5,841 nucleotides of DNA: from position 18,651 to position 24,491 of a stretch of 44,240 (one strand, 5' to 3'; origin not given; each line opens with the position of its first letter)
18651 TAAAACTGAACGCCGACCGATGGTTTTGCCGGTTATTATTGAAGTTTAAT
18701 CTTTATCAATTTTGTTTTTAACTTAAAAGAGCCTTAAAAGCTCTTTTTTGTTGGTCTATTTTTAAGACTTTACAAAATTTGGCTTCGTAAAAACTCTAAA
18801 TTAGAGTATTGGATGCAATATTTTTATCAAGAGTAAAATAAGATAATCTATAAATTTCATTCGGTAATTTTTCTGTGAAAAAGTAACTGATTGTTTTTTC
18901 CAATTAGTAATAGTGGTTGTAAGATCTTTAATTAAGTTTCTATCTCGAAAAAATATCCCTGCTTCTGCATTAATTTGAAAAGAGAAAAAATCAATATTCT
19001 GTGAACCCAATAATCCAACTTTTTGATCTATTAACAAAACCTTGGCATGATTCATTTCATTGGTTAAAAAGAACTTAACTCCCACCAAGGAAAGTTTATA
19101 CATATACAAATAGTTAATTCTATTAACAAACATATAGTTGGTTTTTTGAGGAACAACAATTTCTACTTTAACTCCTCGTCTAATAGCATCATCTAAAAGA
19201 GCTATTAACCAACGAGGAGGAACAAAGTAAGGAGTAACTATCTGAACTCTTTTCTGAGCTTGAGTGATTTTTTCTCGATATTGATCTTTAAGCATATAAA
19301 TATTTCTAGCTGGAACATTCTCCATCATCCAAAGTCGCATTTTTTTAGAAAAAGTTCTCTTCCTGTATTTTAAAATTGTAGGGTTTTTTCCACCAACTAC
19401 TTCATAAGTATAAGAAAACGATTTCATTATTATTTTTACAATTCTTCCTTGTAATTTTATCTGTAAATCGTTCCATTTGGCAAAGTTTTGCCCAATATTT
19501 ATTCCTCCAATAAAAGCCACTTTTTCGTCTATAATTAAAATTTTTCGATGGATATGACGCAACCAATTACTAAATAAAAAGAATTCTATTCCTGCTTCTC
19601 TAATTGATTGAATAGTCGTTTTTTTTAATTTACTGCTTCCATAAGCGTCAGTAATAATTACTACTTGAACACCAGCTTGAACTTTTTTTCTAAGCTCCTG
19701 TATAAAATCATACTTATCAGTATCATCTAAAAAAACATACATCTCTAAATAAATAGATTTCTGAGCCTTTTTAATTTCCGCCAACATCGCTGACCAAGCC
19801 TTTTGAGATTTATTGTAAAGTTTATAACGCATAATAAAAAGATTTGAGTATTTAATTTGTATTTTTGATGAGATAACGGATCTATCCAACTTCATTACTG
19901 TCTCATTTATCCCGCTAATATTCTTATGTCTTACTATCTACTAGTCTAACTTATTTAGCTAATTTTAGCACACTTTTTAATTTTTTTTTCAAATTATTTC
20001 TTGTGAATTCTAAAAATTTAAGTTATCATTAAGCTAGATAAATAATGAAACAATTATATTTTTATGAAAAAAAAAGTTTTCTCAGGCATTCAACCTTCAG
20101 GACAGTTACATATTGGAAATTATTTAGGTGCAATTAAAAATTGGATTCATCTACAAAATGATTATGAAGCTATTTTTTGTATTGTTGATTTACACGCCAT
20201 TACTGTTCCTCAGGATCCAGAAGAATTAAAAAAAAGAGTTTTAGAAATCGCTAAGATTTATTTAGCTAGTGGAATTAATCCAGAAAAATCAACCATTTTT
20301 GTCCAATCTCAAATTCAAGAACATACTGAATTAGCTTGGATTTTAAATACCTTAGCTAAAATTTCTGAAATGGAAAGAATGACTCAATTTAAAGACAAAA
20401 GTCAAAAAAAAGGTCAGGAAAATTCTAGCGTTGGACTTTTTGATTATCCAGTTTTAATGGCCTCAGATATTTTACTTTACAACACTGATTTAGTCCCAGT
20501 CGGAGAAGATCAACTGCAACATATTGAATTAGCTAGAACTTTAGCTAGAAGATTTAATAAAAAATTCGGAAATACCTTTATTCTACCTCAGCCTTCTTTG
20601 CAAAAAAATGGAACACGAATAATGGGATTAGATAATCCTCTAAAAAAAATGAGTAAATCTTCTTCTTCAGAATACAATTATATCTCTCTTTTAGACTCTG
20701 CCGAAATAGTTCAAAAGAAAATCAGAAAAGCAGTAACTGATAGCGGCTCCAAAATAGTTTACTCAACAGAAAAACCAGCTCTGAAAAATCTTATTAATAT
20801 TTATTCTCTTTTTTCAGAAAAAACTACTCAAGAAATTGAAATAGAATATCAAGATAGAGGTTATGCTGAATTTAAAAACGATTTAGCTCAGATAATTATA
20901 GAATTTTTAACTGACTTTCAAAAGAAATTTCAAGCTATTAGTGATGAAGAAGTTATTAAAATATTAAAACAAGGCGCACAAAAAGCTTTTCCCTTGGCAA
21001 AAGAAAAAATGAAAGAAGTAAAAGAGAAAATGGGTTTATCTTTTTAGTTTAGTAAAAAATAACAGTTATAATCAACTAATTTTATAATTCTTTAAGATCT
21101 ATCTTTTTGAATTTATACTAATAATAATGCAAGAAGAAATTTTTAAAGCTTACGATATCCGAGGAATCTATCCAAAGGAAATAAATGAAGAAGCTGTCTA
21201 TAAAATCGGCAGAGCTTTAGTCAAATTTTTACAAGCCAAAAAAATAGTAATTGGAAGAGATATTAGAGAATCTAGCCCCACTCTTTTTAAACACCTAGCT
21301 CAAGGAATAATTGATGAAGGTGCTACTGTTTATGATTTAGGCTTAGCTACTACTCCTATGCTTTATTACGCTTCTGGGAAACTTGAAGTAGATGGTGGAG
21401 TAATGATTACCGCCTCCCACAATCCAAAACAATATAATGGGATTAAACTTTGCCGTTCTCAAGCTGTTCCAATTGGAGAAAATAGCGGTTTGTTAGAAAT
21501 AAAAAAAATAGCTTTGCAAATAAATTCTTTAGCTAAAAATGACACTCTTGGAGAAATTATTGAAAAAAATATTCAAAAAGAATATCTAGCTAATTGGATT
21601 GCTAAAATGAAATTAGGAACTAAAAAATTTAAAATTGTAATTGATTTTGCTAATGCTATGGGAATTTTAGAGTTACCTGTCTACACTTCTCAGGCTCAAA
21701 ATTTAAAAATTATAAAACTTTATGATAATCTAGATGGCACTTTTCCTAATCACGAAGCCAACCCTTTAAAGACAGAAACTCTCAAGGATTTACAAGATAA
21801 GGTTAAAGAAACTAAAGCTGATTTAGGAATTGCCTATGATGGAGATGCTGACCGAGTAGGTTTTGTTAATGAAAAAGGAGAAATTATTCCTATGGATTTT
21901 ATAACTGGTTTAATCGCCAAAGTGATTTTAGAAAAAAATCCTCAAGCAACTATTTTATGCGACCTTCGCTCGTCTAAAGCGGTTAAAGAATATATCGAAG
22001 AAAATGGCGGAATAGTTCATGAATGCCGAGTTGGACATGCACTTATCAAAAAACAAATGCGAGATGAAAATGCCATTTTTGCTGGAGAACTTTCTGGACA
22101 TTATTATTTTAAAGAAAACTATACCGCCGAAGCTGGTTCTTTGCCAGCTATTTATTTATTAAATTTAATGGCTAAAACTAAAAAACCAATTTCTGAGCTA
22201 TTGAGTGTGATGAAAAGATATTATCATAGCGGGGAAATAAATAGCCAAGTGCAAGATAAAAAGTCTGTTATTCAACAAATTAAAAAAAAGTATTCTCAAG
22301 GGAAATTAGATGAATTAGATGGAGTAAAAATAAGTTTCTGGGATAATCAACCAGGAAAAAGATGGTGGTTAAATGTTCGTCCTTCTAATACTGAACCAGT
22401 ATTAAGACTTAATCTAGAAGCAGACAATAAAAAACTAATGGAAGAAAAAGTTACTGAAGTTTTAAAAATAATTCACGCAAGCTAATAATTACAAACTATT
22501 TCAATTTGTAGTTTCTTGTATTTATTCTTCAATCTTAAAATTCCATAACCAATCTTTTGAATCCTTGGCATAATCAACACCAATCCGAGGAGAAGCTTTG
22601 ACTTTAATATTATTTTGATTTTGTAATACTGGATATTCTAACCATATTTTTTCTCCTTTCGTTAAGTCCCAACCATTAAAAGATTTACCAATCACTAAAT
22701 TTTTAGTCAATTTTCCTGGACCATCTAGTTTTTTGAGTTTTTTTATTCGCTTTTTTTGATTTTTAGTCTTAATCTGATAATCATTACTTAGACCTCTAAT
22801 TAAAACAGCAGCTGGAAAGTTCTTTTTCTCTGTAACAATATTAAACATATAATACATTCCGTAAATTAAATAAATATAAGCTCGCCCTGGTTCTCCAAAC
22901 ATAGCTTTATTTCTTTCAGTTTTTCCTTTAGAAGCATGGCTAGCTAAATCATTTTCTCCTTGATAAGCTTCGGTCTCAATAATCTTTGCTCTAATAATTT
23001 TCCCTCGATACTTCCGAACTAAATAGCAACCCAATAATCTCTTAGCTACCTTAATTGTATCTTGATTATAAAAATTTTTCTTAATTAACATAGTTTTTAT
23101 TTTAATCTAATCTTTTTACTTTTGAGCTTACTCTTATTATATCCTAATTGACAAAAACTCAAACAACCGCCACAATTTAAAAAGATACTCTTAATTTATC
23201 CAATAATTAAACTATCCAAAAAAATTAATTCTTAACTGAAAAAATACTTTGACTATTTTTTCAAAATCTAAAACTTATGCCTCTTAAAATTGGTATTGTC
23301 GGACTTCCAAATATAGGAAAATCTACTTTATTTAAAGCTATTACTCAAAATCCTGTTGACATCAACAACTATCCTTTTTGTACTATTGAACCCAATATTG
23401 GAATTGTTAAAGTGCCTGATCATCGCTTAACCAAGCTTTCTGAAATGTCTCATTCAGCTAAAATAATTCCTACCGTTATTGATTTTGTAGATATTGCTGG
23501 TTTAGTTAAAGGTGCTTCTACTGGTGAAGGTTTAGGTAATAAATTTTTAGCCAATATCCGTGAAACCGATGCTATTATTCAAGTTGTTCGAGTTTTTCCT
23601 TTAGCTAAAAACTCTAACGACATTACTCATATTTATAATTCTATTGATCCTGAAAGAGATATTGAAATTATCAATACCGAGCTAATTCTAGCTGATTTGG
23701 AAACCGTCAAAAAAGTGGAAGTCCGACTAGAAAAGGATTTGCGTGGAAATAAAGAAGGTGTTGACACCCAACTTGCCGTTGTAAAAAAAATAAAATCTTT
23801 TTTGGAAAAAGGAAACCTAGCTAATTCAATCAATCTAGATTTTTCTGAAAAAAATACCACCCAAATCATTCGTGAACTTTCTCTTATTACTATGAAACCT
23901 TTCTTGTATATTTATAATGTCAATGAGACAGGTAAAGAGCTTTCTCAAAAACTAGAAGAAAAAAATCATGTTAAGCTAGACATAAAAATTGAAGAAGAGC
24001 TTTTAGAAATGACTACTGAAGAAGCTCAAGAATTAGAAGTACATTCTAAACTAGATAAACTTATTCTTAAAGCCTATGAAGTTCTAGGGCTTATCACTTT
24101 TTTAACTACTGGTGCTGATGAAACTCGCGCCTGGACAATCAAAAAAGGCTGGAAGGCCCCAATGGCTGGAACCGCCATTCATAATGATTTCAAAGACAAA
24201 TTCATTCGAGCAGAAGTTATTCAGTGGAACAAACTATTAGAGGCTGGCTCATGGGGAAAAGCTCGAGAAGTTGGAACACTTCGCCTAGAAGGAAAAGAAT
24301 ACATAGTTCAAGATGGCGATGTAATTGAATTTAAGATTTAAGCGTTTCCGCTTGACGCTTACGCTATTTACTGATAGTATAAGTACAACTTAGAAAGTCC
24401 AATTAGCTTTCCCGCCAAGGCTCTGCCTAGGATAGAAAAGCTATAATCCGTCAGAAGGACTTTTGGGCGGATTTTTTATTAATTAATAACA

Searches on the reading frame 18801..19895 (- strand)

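Call 79: search_protein_families(library=pfam, proteins=[window:18801-19895:-], max_evalue=0.0001)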
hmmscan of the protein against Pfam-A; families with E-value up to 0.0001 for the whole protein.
window:18801-19895:- (364 aa): 3 families
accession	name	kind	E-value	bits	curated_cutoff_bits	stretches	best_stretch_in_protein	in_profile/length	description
PF13091.12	PLDc_2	-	2.1e-41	141.3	27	2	207-328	2-127/132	PLD-like domain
PF00614.28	PLDc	-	1.4e-10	41.1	21.9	1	116-134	6-24/28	Phospholipase D Active site motif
PF07894.18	SACK1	-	6.2e-05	23.1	21.4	0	183-265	107-189/274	Scaffolding anchor of CK1 domain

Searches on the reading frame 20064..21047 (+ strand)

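Call 80: search_protein_families(library=pfam, proteins=[window:20064-21047:+], max_evalue=0.0001)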
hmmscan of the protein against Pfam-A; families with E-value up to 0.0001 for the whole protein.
window:20064-21047:+ (327 aa): 1 family
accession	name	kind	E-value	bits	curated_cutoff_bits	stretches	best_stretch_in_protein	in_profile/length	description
PF00579.31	tRNA-synt_1b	-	1.7e-82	277.4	21.1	1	4-282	7-291/292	tRNA synthetases class I (W and Y)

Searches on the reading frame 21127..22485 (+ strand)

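Call 79: search_protein_families(library=pfam, proteins=[window:21127-22485:+], max_evalue=0.0001)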
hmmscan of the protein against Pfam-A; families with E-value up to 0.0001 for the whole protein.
window:21127-22485:+ (452 aa): 4 families
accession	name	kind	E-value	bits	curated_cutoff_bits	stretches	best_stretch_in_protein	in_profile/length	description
PF02878.22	PGM_PMM_I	-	6.9e-40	136.4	22.5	1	4-129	2-131/138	Phosphoglucomutase/phosphomannomutase, alpha/beta/alpha domain I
PF02880.22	PGM_PMM_III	-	1e-23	84.1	20.7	1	257-365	3-115/115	Phosphoglucomutase/phosphomannomutase, alpha/beta/alpha domain III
PF02879.22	PGM_PMM_II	-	1.1e-19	71.3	29.3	1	153-251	3-103/103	Phosphoglucomutase/phosphomannomutase, alpha/beta/alpha domain II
PF00408.26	PGM_PMM_IV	-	7.8e-11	42.3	23.1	1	370-445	1-65/68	Phosphoglucomutase/phosphomannomutase, C-terminal domain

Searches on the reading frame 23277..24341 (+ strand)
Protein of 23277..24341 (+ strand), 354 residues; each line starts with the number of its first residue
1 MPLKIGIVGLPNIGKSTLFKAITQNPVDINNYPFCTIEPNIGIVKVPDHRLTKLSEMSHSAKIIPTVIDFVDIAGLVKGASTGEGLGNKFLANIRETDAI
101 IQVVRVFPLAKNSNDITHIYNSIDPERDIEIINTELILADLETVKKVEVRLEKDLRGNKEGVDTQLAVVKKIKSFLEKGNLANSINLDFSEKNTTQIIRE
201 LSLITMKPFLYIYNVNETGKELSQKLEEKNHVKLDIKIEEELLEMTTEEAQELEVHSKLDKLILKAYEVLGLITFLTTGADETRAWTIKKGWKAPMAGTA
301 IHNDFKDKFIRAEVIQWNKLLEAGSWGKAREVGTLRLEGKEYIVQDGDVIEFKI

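Call 80: search_protein_families(library=pfam, proteins=[window:23277-24341:+], max_evalue=0.0001)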
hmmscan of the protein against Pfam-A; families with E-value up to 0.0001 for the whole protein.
window:23277-24341:+ (354 aa): 3 families
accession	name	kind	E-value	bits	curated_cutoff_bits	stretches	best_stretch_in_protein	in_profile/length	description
PF06071.19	YchF-GTPase_C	-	6.1e-32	110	27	1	272-354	1-83/84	Protein of unknown function (DUF933)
PF01926.29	MMR_HSR1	-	2.8e-20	72.9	21.9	1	4-119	1-99/113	50S ribosome-binding GTPase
PF02421.24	FeoB_N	-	8.3e-08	32.3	27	1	4-50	2-48/156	Ferrous iron transport protein B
